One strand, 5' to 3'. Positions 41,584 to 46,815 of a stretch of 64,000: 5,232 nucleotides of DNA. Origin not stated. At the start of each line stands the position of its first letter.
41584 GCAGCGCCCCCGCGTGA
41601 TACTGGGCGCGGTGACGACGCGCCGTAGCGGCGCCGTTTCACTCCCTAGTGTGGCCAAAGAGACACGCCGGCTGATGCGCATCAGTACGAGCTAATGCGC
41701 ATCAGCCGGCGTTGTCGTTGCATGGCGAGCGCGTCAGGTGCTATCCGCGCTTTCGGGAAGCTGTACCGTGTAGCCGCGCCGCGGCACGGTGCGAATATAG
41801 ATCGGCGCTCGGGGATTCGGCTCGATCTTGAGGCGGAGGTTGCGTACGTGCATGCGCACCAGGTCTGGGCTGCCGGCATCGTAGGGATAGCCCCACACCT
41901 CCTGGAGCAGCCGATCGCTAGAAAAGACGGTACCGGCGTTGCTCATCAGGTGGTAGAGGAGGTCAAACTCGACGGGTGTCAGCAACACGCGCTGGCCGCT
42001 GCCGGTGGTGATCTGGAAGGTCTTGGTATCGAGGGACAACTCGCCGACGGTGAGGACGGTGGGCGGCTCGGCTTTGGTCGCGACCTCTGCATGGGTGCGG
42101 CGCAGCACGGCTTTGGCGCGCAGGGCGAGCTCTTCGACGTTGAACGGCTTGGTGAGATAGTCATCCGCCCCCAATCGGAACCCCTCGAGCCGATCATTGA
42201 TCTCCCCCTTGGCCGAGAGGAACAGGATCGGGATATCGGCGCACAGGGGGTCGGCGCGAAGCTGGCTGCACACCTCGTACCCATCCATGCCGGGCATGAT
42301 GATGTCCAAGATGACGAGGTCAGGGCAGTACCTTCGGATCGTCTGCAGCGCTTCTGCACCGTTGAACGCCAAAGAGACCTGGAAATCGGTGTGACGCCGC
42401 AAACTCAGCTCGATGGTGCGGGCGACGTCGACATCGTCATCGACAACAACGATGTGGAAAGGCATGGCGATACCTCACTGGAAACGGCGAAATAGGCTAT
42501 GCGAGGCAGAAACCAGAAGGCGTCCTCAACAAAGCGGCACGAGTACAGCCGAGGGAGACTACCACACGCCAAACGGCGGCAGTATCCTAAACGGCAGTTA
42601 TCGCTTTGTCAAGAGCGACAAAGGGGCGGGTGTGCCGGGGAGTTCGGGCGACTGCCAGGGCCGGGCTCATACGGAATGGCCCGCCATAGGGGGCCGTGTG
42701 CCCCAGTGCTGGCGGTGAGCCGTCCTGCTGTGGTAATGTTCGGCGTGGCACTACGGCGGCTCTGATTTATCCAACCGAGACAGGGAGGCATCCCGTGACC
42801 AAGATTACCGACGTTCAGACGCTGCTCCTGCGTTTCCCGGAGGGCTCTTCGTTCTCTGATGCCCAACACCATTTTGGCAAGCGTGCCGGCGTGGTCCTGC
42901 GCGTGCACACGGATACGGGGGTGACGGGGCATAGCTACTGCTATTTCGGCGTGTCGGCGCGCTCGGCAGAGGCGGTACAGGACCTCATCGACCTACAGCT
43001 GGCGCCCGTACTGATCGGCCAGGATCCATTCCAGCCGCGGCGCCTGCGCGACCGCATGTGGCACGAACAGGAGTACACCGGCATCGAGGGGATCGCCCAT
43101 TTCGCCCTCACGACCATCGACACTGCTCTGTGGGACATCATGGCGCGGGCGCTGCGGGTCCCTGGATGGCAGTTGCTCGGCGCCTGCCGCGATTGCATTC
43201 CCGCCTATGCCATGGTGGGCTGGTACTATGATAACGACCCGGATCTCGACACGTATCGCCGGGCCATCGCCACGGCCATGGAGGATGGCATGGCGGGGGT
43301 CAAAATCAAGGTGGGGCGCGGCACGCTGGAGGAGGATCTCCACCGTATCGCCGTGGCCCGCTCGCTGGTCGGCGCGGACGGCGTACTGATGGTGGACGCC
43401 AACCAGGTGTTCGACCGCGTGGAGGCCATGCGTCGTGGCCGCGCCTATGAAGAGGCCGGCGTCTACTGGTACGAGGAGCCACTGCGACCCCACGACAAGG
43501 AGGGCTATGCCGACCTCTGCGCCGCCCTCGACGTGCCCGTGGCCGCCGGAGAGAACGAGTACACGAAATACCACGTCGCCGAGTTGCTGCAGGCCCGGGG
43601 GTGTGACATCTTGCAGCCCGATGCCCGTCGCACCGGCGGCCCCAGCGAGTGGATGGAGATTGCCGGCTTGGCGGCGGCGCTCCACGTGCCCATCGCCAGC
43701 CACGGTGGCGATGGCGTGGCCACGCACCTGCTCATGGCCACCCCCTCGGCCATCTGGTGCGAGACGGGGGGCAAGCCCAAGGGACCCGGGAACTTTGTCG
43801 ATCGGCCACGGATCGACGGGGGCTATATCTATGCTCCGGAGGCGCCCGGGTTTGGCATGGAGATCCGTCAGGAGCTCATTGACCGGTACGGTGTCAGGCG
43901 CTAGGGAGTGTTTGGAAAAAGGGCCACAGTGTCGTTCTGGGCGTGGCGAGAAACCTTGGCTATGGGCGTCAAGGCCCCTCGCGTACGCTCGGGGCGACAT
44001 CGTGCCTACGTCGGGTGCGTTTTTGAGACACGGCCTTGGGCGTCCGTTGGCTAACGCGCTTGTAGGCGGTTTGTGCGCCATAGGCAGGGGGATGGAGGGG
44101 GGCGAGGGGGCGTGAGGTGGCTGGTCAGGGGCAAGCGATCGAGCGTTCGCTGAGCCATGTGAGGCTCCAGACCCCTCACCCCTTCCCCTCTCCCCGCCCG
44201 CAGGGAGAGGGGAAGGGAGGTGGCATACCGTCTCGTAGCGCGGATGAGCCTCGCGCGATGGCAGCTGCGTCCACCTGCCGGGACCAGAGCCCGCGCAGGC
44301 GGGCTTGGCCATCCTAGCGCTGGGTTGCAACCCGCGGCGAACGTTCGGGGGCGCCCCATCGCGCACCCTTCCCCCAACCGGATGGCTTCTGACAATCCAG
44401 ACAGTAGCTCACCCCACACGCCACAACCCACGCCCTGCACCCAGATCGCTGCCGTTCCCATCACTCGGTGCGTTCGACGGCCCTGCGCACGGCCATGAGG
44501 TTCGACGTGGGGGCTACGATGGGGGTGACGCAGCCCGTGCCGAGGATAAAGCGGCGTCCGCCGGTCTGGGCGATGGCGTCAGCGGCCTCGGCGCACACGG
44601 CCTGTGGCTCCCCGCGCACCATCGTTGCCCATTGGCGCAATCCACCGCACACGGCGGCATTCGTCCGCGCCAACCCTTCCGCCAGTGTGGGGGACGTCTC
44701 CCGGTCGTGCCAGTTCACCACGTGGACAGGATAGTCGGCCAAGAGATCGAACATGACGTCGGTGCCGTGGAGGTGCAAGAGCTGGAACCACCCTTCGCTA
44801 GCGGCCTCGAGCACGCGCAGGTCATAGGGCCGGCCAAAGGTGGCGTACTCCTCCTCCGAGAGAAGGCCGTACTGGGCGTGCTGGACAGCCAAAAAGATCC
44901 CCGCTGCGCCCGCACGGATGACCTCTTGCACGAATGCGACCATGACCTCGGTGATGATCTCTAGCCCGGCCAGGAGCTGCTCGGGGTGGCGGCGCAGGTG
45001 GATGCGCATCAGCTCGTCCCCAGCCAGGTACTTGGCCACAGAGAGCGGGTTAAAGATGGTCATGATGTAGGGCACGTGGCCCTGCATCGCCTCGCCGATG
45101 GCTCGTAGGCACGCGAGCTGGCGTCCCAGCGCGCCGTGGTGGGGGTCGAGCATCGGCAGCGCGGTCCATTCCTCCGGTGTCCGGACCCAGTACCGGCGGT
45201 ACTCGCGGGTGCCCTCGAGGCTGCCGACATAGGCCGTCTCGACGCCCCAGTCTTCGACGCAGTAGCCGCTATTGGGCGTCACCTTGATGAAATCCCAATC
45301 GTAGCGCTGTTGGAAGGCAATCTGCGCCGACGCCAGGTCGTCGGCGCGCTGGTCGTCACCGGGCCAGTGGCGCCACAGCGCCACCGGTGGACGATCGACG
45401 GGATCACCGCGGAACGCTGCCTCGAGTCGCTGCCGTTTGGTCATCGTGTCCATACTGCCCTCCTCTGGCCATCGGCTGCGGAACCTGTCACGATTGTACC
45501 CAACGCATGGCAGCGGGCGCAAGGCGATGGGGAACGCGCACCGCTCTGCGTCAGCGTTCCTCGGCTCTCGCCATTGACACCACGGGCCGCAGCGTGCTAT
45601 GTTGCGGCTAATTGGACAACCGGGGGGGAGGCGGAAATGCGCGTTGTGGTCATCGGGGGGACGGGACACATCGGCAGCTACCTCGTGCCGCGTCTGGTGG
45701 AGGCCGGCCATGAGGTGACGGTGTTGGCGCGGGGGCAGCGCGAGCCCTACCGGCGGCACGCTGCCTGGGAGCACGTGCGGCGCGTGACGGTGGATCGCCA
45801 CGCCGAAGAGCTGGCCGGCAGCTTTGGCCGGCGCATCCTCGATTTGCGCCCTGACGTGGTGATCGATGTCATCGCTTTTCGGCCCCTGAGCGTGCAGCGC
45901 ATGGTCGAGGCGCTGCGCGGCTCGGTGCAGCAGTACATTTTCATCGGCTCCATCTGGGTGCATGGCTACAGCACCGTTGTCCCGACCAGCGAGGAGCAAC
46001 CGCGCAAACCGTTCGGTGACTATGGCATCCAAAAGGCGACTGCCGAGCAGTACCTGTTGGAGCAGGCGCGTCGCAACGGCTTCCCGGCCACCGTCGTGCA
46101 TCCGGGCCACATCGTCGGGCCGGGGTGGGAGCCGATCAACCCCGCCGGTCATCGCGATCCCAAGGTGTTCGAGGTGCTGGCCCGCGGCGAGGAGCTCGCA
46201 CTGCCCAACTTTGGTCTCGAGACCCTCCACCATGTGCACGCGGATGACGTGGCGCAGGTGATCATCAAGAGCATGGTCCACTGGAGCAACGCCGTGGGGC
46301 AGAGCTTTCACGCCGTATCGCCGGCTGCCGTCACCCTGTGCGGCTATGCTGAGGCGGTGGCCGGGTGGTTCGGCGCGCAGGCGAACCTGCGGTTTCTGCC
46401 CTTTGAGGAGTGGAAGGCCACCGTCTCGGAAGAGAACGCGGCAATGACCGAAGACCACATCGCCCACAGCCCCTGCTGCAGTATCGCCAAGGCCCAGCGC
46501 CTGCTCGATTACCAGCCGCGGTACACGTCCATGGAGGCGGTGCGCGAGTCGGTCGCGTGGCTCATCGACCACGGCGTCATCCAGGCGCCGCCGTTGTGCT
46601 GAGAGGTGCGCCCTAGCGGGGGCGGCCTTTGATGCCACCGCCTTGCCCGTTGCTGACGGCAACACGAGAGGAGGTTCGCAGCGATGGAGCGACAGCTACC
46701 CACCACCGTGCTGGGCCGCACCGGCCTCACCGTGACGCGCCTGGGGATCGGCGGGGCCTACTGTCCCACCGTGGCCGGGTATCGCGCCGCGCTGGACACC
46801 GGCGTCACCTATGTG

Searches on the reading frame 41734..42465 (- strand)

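Call 82: search_protein_families(library=pfam, proteins=[window:41734-42465:-], max_evalue=0.00001)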
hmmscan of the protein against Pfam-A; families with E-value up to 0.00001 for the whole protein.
window:41734-42465:- (243 aa): 2 families
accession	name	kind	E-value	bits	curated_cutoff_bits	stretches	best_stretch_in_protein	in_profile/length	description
PF00072.30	Response_reg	-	1.5e-28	99.6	30.2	1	5-115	1-108/111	Response regulator receiver domain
PF00486.34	Trans_reg_C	-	2e-22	79.5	26.2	1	157-233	1-76/77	Transcriptional regulatory protein, C terminal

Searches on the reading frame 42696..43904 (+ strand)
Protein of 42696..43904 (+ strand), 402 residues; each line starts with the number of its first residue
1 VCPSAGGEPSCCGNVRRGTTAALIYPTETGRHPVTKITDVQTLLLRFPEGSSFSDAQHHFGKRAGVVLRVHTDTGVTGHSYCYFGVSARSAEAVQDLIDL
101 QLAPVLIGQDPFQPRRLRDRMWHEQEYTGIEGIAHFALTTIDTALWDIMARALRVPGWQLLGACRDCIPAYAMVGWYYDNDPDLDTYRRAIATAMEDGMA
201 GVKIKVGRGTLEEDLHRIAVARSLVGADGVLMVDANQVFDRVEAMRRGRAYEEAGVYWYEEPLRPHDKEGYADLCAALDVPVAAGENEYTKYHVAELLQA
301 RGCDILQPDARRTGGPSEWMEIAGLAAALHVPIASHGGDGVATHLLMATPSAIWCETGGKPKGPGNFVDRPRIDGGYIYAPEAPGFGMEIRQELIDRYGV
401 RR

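Call 82: search_protein_families(library=pfam, proteins=[window:42696-43904:+], max_evalue=0.00001)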
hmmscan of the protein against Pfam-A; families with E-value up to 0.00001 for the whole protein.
window:42696-43904:+ (402 aa): 2 families
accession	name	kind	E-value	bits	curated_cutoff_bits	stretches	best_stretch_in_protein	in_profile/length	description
PF13378.12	MR_MLE_C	-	3.3e-55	187.6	29.4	1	188-393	3-218/219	Enolase C-terminal domain-like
PF02746.21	MR_MLE_N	-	2.8e-16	60.2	22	1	57-162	20-117/117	Mandelate racemase / muconate lactonizing enzyme, N-terminal domain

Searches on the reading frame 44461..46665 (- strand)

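Call 82: search_protein_families(library=pfam, proteins=[window:44461-46665:-], max_evalue=0.00001)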
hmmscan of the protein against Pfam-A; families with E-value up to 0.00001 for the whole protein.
window:44461-46665:- (734 aa): 1 family
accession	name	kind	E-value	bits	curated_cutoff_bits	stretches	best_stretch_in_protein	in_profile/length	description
PF01208.23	URO-D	-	2e-29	103.2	23.9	1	409-732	1-345/346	Uroporphyrinogen decarboxylase (URO-D)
